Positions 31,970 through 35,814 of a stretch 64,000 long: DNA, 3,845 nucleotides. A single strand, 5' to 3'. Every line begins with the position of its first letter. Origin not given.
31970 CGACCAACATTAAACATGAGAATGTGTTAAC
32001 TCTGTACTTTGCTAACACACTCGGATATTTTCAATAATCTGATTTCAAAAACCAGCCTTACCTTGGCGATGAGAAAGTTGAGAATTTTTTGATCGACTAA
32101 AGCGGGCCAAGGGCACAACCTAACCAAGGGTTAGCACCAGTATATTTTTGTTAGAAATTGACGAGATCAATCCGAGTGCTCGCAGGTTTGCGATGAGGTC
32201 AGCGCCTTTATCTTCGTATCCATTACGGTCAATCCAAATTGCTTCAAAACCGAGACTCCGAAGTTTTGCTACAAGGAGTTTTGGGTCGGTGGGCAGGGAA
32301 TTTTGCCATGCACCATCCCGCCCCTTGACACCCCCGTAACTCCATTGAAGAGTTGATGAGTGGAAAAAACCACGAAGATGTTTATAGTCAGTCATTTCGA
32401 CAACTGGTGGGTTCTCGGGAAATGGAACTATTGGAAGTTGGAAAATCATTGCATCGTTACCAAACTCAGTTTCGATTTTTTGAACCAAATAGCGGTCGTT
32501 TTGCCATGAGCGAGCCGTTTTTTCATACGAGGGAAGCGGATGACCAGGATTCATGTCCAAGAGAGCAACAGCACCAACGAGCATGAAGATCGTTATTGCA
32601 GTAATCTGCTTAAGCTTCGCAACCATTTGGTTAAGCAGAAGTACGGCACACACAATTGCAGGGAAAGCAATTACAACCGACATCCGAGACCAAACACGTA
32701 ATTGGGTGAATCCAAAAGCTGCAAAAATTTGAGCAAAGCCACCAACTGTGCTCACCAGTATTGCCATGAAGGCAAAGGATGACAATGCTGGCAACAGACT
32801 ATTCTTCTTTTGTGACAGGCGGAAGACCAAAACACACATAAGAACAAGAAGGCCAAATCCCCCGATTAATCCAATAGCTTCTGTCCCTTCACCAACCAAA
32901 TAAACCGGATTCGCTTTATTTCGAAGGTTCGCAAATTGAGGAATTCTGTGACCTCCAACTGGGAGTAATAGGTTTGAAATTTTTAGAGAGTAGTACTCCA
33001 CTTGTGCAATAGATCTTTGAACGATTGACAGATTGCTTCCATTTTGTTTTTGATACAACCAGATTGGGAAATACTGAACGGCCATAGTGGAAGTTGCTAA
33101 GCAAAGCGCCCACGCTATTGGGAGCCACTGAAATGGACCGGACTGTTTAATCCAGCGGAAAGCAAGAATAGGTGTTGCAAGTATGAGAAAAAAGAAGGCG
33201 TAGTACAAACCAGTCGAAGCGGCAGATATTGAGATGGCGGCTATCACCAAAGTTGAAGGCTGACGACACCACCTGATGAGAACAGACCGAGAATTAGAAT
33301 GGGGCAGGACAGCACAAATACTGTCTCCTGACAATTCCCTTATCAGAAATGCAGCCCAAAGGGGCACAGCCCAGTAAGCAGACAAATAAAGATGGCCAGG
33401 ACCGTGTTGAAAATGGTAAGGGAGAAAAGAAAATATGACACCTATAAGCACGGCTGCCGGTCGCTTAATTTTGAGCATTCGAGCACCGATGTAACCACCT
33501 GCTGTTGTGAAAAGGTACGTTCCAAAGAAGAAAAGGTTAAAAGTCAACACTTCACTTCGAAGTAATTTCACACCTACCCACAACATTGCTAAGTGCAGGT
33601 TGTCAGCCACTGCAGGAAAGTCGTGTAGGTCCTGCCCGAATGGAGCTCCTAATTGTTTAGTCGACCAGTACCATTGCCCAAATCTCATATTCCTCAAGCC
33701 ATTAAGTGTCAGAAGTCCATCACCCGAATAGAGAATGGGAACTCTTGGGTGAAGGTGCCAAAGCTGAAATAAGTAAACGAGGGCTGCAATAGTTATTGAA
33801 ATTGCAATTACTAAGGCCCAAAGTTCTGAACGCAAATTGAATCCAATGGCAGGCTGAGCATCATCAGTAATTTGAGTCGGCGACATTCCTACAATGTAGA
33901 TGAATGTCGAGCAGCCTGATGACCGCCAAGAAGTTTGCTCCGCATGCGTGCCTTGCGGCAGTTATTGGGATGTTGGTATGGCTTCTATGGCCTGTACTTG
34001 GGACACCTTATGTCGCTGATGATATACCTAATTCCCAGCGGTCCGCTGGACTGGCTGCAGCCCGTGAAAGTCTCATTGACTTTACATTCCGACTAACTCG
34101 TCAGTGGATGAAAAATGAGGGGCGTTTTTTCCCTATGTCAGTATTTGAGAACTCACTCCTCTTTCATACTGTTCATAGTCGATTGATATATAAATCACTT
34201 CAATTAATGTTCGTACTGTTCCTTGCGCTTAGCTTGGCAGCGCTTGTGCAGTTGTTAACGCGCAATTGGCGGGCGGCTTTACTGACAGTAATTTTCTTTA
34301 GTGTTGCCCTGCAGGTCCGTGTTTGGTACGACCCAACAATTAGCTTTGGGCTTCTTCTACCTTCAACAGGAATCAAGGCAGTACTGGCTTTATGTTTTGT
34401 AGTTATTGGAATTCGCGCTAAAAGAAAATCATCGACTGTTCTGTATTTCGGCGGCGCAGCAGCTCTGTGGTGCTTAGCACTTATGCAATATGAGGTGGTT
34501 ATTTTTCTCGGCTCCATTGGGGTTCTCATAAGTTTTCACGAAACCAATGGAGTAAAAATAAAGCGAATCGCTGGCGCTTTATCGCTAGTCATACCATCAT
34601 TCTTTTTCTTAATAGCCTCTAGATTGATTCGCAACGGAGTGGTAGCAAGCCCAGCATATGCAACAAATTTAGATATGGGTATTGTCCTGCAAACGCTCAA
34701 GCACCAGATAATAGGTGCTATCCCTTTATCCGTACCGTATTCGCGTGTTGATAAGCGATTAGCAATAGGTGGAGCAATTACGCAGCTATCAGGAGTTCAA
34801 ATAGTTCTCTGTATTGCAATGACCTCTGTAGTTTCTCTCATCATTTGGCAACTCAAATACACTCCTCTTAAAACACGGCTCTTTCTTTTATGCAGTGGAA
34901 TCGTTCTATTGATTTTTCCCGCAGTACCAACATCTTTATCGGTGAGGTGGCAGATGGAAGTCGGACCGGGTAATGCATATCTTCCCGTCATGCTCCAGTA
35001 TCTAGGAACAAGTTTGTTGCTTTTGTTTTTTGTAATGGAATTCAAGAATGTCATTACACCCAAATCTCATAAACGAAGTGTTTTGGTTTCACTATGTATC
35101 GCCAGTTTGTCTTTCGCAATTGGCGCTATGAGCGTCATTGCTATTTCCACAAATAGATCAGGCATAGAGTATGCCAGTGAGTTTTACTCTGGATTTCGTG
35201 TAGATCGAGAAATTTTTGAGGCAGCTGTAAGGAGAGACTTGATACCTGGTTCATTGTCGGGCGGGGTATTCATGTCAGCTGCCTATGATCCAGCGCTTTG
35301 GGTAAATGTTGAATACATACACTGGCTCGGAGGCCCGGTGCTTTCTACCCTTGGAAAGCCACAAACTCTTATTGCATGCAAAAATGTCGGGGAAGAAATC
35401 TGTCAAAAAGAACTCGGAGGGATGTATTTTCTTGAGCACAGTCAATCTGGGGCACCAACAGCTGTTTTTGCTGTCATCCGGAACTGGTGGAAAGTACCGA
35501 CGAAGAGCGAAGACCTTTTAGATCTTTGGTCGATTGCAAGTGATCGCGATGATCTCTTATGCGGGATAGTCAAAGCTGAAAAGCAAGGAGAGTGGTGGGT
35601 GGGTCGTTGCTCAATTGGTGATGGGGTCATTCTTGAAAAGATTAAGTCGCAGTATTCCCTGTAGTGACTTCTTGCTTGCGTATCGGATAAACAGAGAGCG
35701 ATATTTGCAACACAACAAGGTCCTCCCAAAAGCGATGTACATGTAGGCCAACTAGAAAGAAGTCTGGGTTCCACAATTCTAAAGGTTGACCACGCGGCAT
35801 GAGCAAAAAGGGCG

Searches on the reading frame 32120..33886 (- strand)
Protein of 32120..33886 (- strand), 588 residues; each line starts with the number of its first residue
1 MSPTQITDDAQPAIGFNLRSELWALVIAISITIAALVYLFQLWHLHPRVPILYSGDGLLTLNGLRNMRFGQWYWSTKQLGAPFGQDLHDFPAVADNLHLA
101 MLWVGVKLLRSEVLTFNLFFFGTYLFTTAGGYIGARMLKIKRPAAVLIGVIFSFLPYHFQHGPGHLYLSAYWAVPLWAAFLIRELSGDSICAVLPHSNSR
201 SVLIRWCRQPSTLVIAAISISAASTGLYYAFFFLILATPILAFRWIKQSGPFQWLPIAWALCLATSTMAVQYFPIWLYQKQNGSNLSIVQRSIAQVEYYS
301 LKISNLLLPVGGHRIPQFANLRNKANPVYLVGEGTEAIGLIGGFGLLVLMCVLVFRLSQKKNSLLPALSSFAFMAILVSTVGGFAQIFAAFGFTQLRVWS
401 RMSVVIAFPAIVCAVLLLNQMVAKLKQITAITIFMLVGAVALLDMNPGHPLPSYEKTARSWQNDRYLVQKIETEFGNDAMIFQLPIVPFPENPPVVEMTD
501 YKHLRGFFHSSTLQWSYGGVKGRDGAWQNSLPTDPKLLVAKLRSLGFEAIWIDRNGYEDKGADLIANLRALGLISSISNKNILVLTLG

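Call 7: search_protein_families(library=pfam, proteins=[window:32120-33886:-])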
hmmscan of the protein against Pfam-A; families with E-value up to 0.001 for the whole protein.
window:32120-33886:- (588 aa): 0 families

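Call 40: search_protein_families(library=pfam, proteins=[window:32120-33886:-], max_evalue=0.01)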
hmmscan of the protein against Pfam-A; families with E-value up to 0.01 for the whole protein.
window:32120-33886:- (588 aa): 0 families

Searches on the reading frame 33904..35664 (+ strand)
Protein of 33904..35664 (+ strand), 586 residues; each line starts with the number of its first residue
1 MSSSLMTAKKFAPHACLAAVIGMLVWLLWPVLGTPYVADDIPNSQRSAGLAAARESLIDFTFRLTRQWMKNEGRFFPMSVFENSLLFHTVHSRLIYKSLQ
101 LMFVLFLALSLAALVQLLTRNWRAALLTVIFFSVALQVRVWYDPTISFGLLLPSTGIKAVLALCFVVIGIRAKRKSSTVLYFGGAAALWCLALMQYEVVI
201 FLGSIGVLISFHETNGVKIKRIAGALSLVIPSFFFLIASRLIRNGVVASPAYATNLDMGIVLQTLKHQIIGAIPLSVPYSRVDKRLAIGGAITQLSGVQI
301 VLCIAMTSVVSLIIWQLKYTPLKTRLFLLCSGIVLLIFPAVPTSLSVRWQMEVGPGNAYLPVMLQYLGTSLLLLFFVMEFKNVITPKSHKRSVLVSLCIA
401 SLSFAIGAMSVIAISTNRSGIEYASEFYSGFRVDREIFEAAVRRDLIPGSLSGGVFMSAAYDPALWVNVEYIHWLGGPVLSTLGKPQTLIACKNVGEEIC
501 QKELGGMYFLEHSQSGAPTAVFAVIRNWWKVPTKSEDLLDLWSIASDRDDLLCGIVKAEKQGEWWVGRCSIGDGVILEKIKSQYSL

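Call 7: search_protein_families(library=pfam, proteins=[window:33904-35664:+])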
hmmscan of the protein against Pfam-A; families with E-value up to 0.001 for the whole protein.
window:33904-35664:+ (586 aa): 0 families

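Call 40: search_protein_families(library=pfam, proteins=[window:33904-35664:+], max_evalue=0.01)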
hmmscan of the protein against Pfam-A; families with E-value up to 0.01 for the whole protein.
window:33904-35664:+ (586 aa): 1 family
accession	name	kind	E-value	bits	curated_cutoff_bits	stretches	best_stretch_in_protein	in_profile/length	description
PF16594.10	ATP-synt_Z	-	0.0048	16.9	25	1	301-341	5-45/53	Putative AtpZ or ATP-synthase-associated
